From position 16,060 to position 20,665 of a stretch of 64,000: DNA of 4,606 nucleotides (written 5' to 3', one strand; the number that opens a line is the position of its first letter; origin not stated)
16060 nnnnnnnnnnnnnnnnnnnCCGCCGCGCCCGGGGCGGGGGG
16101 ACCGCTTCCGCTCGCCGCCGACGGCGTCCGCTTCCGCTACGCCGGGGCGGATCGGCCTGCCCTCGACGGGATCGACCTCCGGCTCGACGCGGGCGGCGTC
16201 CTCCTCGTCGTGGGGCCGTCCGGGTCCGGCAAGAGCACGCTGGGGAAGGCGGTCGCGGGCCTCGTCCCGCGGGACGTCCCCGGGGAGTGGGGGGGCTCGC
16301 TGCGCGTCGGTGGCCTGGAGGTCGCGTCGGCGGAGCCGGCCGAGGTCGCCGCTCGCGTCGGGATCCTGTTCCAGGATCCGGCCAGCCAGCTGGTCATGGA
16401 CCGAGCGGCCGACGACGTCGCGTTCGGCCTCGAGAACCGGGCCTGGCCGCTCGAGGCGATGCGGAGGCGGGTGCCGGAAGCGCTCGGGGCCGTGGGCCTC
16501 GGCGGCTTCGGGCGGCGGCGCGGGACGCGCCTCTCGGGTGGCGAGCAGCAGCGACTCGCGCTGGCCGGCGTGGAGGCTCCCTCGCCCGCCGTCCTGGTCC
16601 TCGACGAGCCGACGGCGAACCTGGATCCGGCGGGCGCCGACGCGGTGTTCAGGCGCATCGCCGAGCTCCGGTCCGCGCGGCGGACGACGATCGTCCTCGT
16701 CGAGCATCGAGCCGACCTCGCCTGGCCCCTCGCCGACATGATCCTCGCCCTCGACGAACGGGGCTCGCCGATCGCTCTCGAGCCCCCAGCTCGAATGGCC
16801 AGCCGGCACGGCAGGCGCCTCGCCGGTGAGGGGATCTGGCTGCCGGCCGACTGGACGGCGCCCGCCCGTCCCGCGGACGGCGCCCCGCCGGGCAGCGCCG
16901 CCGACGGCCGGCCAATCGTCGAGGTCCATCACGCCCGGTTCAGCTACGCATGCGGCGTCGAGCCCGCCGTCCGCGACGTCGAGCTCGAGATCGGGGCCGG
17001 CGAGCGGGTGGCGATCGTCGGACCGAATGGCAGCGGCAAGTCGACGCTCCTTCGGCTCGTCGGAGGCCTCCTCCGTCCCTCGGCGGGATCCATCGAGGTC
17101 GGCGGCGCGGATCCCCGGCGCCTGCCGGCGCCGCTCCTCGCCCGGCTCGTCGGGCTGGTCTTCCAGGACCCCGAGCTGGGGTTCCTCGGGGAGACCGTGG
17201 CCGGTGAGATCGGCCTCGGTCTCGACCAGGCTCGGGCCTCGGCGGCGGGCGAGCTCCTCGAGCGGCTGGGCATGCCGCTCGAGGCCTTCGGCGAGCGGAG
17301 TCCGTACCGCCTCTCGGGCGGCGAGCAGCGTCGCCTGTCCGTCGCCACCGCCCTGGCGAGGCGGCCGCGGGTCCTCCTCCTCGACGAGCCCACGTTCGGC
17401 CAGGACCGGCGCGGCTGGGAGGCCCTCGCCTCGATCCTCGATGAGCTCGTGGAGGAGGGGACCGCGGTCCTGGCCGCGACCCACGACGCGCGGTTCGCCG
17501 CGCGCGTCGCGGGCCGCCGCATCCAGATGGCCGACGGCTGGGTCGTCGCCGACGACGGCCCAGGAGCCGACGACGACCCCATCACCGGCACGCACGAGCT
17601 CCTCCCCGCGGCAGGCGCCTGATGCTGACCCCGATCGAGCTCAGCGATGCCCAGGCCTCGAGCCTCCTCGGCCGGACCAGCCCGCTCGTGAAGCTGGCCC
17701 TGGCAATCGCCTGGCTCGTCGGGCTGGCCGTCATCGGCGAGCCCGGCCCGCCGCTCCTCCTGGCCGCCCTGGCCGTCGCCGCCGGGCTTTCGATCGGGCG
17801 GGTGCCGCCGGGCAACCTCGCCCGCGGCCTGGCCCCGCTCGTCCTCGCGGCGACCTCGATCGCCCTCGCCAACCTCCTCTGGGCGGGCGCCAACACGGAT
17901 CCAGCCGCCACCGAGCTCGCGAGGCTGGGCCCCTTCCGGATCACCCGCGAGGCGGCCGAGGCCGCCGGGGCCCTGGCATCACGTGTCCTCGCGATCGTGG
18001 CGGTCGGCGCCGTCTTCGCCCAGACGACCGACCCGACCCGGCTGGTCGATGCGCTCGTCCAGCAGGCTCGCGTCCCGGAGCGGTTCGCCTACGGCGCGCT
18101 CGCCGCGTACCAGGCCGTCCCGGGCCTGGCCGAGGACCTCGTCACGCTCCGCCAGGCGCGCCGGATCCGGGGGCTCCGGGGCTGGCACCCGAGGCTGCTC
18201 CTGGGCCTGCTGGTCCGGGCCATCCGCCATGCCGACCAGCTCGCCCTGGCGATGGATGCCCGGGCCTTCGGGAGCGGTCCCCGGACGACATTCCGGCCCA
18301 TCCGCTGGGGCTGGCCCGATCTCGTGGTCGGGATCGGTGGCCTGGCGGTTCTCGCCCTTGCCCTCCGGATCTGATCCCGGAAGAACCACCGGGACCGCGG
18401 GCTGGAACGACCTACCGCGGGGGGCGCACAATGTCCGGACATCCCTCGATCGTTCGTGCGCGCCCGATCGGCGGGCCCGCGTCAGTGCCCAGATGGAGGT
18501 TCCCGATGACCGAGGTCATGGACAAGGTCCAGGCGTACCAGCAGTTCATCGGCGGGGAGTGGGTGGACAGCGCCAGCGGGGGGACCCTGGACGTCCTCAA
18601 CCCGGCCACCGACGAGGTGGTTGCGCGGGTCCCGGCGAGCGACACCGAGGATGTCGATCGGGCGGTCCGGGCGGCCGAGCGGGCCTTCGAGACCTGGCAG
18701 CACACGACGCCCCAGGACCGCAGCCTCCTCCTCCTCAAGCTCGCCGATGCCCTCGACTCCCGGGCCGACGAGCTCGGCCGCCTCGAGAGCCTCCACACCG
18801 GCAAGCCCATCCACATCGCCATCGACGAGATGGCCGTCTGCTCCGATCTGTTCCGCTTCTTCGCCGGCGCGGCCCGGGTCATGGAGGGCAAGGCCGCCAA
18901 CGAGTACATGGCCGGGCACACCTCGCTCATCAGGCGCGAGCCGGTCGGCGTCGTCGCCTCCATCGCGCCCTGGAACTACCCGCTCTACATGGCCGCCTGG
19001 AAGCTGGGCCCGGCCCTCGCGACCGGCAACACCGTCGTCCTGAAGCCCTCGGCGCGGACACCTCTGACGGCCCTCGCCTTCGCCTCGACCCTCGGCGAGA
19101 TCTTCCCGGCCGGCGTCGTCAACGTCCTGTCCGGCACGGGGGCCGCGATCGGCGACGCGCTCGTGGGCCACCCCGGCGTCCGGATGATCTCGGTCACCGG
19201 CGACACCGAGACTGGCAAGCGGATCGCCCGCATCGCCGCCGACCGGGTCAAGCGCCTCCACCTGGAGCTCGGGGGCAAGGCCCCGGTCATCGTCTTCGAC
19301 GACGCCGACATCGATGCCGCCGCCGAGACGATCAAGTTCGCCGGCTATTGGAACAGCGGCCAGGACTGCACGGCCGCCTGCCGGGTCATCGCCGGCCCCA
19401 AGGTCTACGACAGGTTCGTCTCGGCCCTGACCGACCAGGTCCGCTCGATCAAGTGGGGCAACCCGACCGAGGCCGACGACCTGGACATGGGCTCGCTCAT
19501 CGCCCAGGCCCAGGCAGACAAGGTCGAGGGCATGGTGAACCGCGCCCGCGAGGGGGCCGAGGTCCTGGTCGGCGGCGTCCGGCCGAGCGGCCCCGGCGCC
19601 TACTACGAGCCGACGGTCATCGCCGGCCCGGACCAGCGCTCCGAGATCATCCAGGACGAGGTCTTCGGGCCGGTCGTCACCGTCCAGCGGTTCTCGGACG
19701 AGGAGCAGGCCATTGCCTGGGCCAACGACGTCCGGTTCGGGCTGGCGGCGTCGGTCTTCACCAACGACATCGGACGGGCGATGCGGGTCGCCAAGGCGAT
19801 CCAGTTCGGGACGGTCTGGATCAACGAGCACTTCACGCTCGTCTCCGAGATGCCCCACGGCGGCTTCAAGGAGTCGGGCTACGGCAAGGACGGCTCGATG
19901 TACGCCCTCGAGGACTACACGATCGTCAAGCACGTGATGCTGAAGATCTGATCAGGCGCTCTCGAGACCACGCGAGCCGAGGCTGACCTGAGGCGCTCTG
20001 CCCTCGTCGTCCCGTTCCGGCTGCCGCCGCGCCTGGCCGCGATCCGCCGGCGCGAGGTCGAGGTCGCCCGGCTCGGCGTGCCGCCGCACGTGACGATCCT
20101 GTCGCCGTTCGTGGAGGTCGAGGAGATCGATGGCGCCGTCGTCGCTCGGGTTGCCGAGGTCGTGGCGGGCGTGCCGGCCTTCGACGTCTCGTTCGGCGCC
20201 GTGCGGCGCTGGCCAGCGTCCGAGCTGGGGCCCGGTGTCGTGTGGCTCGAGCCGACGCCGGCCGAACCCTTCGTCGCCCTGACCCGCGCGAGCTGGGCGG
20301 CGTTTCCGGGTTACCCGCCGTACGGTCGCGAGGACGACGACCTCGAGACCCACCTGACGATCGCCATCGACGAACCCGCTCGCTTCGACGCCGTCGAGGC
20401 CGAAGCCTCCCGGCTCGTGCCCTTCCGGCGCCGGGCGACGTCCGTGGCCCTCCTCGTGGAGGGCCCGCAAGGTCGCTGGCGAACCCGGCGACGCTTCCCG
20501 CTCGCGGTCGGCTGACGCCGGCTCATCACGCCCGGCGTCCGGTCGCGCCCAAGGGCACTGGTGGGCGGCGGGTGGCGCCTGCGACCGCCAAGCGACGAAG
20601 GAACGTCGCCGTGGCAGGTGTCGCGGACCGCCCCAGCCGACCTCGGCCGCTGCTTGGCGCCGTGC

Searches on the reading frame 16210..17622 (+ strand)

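Call 70: search_protein_families(library=pfam, proteins=[window:16210-17622:+], max_evalue=0.00001)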
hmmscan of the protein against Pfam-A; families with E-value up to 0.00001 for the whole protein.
window:16210-17622:+ (470 aa): 6 families
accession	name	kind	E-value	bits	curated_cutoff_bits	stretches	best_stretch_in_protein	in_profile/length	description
PF00005.33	ABC_tran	-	1.8e-49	168.3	25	2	255-395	2-136/137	ABC transporter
PF13304.12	AAA_21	-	3.4e-17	63.9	27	0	268-313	3-48/304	AAA domain, putative AbiEii toxin, Type IV TA system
PF02463.25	SMC_N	-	2.8e-08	33.9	40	0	267-281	27-41/220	RecF/RecN/SMC N terminal domain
PF13555.12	AAA_29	-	2e-07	31.1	27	0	259-281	17-39/61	P-loop containing region of AAA domain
PF13191.12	AAA_16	-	2.4e-07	31.8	32.6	0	262-411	22-157/167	AAA ATPase domain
PF13401.12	AAA_22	-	3.6e-06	27.7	27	0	267-319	8-33/130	AAA domain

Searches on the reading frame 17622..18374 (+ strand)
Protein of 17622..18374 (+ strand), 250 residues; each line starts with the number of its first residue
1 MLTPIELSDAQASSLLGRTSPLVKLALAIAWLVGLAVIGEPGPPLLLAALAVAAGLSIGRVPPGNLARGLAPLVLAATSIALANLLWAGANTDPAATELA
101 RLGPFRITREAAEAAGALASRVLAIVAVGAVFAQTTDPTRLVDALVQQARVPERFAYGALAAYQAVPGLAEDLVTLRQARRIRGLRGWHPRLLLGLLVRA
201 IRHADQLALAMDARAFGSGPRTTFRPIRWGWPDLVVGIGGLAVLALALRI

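Call 70: search_protein_families(library=pfam, proteins=[window:17622-18374:+], max_evalue=0.00001)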
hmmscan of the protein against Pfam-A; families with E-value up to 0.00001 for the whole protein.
window:17622-18374:+ (250 aa): 1 family
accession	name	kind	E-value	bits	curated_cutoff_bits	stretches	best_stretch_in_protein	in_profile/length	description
PF02361.21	CbiQ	-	7.1e-21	75.3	25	1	13-218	2-210/216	Cobalt transport protein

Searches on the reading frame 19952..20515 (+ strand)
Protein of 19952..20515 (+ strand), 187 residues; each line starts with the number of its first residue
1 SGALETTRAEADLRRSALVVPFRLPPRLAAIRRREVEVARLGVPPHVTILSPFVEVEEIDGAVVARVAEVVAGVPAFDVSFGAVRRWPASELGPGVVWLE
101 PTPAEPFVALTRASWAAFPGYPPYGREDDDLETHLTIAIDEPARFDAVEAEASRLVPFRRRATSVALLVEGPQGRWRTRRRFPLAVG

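Call 11: search_protein_families(library=pfam, proteins=[window:19952-20515:+], max_evalue=0.001)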
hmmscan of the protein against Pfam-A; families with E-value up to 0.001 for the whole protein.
window:19952-20515:+ (187 aa): 1 family
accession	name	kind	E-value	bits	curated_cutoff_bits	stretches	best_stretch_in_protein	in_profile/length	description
PF13563.12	2_5_RNA_ligase2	-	4.2e-19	69.5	27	1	23-169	4-147/152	2'-5' RNA ligase superfamily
